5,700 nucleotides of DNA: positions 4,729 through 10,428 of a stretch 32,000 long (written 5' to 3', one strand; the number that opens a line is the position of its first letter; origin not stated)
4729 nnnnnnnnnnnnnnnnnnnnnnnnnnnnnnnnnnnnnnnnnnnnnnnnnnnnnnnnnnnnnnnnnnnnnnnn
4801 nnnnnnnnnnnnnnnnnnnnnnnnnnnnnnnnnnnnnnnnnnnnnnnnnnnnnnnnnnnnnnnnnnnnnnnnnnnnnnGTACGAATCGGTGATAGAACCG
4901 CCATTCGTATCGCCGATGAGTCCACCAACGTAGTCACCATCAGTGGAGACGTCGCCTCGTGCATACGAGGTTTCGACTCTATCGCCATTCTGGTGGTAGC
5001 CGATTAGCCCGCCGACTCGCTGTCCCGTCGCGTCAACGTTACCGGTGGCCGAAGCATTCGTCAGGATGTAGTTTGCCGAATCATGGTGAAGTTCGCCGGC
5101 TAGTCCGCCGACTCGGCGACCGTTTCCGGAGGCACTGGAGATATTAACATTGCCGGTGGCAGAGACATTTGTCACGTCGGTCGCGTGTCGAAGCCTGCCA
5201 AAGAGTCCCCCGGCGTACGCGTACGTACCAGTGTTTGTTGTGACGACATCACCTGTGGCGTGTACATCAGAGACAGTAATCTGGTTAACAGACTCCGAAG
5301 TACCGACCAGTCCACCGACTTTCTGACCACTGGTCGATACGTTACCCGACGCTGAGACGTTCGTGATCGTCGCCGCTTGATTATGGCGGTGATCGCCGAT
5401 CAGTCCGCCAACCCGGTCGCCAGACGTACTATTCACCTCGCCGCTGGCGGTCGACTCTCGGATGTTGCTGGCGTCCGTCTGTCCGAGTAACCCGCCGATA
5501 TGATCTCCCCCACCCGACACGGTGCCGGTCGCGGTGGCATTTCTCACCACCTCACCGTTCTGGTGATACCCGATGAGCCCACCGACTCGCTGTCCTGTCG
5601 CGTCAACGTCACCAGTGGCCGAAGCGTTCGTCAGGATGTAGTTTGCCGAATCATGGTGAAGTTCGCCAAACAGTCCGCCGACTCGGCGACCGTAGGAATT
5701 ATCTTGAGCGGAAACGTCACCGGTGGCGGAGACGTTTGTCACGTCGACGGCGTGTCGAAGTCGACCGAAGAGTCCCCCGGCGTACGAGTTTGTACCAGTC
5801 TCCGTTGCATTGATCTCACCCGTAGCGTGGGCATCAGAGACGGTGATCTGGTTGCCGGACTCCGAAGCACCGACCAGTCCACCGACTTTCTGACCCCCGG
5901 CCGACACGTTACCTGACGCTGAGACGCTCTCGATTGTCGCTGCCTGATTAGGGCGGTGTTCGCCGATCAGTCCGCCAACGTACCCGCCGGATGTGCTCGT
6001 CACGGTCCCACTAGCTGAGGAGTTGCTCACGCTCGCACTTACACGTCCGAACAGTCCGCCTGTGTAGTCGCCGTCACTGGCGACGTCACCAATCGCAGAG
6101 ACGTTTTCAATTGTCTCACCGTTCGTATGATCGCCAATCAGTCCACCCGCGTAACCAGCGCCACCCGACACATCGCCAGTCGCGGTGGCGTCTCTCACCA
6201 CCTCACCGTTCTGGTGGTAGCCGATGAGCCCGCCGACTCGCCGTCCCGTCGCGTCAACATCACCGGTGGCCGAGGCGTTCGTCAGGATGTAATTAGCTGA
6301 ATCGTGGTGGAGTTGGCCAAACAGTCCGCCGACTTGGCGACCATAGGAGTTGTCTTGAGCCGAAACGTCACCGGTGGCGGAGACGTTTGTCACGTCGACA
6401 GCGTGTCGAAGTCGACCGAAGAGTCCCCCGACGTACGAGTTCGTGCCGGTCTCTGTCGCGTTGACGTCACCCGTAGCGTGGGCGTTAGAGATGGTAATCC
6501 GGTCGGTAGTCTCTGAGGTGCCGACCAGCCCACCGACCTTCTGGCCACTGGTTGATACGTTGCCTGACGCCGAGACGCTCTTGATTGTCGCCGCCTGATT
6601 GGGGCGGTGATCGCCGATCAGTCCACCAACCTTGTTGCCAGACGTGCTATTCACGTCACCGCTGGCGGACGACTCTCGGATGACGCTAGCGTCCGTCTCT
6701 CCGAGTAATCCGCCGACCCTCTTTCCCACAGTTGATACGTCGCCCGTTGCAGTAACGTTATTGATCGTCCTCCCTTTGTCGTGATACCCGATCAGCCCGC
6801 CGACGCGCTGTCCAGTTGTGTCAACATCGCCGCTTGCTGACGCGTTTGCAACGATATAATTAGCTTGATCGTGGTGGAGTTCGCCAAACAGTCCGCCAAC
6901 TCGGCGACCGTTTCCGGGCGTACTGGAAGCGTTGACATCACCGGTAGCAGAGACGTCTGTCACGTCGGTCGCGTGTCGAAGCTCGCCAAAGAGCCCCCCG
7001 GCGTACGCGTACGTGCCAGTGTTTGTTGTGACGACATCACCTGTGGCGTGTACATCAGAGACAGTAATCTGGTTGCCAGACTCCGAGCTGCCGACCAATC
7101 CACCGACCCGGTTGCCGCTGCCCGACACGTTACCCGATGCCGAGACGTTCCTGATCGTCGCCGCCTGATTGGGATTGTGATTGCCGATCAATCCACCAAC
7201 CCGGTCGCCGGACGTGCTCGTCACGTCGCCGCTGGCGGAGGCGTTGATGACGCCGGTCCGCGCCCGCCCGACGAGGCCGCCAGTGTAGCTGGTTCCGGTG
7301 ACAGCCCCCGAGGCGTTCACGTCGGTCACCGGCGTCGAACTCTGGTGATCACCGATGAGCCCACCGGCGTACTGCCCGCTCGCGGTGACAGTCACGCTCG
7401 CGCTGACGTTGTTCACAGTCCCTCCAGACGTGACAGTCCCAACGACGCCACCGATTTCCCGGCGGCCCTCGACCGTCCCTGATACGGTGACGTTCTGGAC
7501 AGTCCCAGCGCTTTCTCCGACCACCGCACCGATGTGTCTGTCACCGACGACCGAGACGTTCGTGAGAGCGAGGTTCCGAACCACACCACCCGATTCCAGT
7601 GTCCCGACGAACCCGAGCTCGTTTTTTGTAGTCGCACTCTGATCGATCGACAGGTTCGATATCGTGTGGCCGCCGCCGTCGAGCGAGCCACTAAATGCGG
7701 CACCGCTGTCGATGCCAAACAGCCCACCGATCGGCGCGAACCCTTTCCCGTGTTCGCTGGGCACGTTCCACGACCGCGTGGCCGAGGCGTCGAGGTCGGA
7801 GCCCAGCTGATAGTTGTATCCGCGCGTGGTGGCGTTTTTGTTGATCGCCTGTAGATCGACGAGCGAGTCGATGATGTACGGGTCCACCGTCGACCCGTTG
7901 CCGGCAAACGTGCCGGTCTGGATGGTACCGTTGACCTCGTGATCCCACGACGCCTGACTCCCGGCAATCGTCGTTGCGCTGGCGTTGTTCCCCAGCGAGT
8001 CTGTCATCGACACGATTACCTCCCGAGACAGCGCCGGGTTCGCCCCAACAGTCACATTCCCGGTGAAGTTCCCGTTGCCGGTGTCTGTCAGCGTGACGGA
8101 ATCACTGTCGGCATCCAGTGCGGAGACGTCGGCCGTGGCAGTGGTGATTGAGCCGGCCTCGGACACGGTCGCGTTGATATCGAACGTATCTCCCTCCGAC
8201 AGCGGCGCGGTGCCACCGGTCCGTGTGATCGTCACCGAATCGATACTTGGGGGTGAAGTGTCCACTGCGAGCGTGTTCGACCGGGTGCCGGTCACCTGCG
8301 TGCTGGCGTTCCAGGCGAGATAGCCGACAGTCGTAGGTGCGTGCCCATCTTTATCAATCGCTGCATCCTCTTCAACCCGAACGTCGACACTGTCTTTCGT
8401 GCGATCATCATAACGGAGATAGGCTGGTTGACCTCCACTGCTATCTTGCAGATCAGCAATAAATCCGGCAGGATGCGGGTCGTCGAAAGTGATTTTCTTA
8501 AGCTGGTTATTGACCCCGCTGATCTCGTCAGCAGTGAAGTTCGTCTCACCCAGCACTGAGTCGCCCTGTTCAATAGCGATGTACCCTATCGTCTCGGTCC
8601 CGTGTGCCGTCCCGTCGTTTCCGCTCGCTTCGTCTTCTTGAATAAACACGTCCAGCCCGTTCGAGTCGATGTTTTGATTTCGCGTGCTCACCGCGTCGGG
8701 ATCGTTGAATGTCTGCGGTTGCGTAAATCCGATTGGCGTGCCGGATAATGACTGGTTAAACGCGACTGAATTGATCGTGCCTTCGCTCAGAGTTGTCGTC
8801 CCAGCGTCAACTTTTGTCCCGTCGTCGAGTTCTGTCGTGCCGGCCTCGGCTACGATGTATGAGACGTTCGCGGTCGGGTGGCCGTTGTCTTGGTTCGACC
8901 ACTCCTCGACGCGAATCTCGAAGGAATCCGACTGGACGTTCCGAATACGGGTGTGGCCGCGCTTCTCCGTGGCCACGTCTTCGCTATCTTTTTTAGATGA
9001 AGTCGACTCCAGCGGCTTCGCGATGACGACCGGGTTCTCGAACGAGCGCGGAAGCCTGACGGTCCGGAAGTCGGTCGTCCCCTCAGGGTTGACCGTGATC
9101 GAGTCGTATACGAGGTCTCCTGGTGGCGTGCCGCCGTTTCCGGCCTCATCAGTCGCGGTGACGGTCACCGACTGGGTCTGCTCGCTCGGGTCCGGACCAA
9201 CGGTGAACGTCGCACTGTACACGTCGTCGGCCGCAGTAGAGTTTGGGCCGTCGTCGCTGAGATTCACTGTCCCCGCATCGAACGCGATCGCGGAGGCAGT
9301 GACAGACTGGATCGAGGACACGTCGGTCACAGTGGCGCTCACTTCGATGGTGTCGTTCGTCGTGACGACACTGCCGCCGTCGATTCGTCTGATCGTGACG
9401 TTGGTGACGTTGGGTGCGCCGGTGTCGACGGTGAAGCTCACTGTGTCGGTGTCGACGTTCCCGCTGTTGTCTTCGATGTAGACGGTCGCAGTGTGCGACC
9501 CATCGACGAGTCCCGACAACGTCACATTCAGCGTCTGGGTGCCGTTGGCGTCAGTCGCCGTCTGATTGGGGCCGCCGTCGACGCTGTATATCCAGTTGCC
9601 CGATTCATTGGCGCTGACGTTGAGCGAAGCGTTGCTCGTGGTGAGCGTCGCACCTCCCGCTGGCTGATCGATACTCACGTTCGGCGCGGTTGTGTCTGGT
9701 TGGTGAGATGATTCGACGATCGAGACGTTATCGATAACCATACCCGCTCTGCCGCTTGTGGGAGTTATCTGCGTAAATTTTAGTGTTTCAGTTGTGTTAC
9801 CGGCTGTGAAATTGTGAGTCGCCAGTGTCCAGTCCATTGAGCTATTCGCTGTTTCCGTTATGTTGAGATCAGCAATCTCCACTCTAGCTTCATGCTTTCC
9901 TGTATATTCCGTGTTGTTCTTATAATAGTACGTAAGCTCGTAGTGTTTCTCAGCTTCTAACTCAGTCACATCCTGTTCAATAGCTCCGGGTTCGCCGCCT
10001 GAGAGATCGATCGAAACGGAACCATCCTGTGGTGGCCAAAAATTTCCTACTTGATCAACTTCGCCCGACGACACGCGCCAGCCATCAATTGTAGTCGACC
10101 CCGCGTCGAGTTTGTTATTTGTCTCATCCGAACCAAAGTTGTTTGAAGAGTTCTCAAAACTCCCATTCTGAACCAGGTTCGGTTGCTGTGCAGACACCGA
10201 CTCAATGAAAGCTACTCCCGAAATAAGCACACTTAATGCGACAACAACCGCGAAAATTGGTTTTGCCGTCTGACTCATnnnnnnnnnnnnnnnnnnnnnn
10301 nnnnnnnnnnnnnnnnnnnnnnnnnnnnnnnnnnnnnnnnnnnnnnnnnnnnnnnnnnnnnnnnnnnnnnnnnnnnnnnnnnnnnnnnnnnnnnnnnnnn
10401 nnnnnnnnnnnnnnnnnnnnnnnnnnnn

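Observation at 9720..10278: Sharp compositional mosaic inside one ORF: a host-like N-terminal domain joined to a GC-rich body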

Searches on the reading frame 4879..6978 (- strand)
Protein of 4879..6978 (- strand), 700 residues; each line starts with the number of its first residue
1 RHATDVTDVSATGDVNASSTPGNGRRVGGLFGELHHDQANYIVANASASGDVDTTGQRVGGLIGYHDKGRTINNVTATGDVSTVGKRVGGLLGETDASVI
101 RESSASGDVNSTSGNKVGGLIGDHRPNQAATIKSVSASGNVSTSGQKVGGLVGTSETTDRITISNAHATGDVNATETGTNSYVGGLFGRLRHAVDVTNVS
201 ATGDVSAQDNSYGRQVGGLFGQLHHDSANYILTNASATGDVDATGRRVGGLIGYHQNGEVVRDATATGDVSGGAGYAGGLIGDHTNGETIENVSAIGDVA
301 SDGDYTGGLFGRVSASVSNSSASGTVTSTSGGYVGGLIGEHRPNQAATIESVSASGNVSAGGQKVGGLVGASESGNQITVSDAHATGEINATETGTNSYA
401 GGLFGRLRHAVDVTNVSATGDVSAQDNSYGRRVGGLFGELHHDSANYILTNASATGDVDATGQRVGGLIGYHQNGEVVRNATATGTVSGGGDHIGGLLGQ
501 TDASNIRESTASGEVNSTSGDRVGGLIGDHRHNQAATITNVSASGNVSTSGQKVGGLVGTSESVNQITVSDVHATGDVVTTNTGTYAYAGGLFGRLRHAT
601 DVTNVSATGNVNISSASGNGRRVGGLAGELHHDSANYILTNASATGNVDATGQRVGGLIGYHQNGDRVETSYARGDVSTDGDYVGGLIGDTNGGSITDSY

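Call 53: search_protein_families(library=pfam, proteins=[window:4879-6978:-], max_evalue=0.01)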
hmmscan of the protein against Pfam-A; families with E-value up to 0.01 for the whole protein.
window:4879-6978:- (700 aa): 1 family
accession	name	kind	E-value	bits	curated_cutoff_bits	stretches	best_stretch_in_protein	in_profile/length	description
PF07581.17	Glug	-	5.7e-63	205.5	20.5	7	462-488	2-28/28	The GLUG motif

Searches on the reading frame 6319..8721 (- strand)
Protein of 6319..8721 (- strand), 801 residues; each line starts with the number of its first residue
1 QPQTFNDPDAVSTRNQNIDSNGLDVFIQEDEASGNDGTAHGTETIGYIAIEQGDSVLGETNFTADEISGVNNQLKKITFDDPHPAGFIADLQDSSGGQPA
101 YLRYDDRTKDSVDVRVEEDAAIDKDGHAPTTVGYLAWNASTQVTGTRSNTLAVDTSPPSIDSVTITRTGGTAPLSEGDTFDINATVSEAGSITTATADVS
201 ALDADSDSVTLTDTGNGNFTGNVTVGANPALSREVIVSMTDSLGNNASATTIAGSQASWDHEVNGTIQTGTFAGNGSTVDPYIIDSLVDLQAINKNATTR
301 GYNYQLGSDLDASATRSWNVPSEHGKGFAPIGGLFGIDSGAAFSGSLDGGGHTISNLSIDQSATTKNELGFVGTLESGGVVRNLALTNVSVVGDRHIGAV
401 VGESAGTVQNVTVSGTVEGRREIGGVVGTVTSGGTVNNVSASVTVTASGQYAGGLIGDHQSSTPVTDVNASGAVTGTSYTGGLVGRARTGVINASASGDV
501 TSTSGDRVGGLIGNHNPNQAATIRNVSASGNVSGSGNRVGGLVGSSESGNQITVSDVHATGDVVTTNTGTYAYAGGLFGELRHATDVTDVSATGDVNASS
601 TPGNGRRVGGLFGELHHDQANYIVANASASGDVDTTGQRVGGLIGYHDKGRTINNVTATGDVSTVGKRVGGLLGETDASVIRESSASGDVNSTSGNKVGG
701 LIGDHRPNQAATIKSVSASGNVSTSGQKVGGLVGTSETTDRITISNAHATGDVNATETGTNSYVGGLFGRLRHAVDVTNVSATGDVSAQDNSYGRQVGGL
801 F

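Call 54: find_homologous_proteins(query=window:6319-8721:-)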
Query window:6319-8721:- (801 aa): 1022 proteins with E <= 0.001 among 8000 candidates; the best 120 are listed.
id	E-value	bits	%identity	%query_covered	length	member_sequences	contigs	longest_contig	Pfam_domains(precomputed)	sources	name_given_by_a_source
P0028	7.2e-175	602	52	86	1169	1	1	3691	PF00059.28,PF07581.18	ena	-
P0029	5.0e-143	497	45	64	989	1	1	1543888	PF07581.18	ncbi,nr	ncbi:MAG: GLUG domain protein [Haloquadratum sp. J07HQX50]|nr:MAG: GLUG domain protein [Haloquadratu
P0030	2.7e-109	385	56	37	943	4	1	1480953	PF07581.18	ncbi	-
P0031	4.2e-90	322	36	50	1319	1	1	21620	PF18998.7,PF07581.18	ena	-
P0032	8.0e-82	294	33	29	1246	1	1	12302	PF05342.20,PF07581.18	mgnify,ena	mgnify:CR=1 FL=1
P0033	7.8e-72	261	31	36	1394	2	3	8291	PF05342.20,PF07581.18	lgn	-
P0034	3.3e-68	249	60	34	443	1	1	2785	PF07581.18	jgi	-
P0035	2.0e-67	247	47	46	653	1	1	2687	PF07581.18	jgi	jgi:hypothetical protein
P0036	1.0e-66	244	33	62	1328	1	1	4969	PF07581.18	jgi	jgi:hypothetical protein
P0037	2.6e-64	236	38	51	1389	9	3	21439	PF07581.18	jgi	jgi:hypothetical protein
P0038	4.9e-62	229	38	61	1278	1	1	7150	PF05342.20,PF07705.18,PF07581.18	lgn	-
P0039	1.4e-60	224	30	46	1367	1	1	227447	PF07581.18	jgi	jgi:GLUG motif-containing protein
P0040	2.5e-60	223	33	59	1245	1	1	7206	PF07581.18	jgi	-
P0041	6.8e-60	222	34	32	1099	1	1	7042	PF05342.20,PF07581.18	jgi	jgi:hypothetical protein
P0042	2.1e-58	217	33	41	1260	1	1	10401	PF18998.7,PF07581.18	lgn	-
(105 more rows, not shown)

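Call 56: find_encoding_contigs(protein=P0030, flank=6000, max_places=2)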
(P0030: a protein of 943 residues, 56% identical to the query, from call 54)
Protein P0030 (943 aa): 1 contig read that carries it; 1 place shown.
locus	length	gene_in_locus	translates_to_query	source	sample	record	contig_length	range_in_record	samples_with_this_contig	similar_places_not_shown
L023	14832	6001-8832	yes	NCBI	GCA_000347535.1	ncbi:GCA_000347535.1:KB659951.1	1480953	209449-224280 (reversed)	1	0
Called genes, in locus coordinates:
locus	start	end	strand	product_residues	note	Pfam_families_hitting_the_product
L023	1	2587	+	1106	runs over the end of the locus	-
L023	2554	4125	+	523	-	-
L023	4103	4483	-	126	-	-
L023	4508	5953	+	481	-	-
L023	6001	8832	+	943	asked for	PF07581:Glug (faint)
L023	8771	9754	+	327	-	-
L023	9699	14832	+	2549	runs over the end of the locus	-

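Call 57: find_encoding_contigs(protein=P0029, flank=6000, max_places=2)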
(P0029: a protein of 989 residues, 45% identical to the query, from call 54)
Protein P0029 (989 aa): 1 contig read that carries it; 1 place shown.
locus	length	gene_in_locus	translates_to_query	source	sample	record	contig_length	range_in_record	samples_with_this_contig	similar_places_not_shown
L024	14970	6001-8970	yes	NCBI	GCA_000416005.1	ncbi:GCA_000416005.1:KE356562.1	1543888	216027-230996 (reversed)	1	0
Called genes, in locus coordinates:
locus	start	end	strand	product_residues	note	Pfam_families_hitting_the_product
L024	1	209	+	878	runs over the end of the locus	-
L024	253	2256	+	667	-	-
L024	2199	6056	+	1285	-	PF07581:Glug (faint)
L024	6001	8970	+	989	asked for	PF07581:Glug (faint)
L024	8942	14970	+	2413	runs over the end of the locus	PF00028:Cadherin (weak), PF18911:PKD_4 (weak), PF13620:CarboxypepD_reg, PF14229:DUF4332 (faint), PF14520:HHH_5 (weak)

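Call 59: find_encoding_contigs(protein=P0028, flank=3000, max_places=2)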
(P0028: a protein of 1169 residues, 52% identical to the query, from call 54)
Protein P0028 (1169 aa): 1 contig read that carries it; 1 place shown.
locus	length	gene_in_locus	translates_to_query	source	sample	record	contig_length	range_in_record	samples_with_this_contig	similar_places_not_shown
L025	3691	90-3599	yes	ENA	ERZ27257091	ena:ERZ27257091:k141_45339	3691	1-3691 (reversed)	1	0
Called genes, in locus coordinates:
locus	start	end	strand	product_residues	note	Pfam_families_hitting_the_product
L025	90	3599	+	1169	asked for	PF07581:Glug (faint), PF00059:Lectin_C (weak)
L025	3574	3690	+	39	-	?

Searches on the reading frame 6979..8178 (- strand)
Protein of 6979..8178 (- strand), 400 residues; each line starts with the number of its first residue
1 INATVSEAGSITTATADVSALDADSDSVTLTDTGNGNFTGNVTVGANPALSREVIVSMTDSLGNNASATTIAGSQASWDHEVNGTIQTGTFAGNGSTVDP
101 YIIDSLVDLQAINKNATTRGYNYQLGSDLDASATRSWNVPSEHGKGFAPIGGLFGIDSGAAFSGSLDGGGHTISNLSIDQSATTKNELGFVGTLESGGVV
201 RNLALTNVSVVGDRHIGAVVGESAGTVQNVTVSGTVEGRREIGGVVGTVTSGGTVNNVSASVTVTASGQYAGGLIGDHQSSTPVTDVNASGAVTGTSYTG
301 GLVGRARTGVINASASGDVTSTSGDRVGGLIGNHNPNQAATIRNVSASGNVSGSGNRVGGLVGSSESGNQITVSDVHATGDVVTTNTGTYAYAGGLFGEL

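Call 53: search_protein_families(library=pfam, proteins=[window:6979-8178:-], max_evalue=0.01)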
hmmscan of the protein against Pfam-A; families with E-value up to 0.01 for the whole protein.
window:6979-8178:- (400 aa): 1 family
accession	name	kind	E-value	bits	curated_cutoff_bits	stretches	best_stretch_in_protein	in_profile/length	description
PF07581.17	Glug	-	8.2e-11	42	20.5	3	295-320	1-28/28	The GLUG motif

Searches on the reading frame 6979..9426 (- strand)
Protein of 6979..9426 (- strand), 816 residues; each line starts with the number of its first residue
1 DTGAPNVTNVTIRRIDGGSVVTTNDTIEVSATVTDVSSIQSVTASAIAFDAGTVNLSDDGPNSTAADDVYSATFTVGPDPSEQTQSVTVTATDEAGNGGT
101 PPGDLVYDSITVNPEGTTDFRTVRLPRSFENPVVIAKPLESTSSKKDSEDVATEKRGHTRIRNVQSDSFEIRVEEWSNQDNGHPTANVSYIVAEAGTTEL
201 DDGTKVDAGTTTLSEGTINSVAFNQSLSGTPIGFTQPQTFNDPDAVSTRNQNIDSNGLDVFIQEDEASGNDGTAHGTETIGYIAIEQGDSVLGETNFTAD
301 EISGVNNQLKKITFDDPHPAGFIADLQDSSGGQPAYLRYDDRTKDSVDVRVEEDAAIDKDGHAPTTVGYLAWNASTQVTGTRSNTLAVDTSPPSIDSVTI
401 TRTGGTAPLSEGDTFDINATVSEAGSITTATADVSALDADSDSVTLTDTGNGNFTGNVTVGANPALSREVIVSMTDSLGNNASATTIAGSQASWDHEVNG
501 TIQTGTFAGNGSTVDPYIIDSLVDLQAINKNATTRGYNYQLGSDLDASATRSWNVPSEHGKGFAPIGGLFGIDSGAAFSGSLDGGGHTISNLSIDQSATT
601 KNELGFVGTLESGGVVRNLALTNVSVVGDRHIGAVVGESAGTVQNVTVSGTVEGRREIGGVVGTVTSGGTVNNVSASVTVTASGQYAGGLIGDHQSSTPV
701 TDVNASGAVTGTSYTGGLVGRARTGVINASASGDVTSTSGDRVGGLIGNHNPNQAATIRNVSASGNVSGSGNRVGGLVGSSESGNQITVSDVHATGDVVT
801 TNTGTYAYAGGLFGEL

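Call 80: find_related_loci(query=window:6979-9426:-, collection=viral_contigs, flank=3000)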
Query window:6979-9426:- (816 aa) in viral_contigs; peptide patterns used: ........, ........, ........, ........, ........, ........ (x = any residue, [..] = any of these).
9 stretches matched a pattern, but none encodes a relative of the query by tblastn (E <= 1e-3).

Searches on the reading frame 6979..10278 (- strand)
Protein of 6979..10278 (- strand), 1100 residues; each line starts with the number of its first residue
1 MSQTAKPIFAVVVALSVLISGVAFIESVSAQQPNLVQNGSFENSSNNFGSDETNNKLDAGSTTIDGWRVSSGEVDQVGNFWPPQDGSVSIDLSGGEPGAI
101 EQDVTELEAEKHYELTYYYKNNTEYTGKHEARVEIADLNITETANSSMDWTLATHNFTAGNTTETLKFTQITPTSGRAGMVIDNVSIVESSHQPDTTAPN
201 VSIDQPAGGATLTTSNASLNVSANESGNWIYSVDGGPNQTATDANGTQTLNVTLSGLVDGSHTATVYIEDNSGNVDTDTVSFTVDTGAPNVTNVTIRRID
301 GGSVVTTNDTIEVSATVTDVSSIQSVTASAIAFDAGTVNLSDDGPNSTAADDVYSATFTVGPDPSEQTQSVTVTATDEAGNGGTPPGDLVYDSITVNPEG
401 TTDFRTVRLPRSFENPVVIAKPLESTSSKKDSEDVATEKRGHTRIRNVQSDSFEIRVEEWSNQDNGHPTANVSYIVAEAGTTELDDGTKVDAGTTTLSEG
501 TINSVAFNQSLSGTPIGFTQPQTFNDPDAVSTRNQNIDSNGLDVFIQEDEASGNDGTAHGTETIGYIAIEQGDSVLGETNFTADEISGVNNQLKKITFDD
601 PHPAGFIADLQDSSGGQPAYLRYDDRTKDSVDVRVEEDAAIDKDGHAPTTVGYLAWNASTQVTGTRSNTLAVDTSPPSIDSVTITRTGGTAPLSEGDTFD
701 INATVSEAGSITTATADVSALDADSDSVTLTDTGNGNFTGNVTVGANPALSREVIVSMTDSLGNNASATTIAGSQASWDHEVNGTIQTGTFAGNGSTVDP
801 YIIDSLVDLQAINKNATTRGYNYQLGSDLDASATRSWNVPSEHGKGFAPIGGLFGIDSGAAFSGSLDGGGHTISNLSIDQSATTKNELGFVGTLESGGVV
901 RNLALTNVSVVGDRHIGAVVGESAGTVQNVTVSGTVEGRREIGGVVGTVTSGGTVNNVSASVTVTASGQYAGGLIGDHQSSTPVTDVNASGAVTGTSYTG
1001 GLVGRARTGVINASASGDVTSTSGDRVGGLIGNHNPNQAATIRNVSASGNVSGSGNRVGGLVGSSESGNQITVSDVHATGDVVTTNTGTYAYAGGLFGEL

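Call 42: find_related_loci(query=window:6979-10278:-, collection=metagenome_contigs, flank=3000)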
Query window:6979-10278:- (1100 aa) in metagenome_contigs; peptide patterns used: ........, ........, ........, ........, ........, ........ (x = any residue, [..] = any of these).
84 stretches matched a pattern; 1 encode a relative of the query (tblastn E <= 1e-3); 1 distinct loci.
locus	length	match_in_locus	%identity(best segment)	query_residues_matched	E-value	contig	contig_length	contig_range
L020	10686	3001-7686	74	283-1100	0e+0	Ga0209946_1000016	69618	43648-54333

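Call 53: search_protein_families(library=pfam, proteins=[L020:16-3015:+], max_evalue=0.01)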
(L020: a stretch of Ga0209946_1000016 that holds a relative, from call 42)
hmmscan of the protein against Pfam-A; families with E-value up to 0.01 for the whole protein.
L020:16-3015:+ (1000 aa): 3 families
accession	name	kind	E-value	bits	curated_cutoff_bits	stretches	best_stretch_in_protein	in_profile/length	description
PF00059.27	Lectin_C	-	5.3e-18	66.2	22.6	3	593-643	15-71/107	Lectin C-type domain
PF16184.11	Cadherin_3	-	7.1e-15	55.3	25.5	1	32-148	2-106/106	Cadherin-like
PF24107.1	DUF7382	-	0.0014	18.9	27.4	0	462-496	23-56/65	Domain of unknown function (DUF7382)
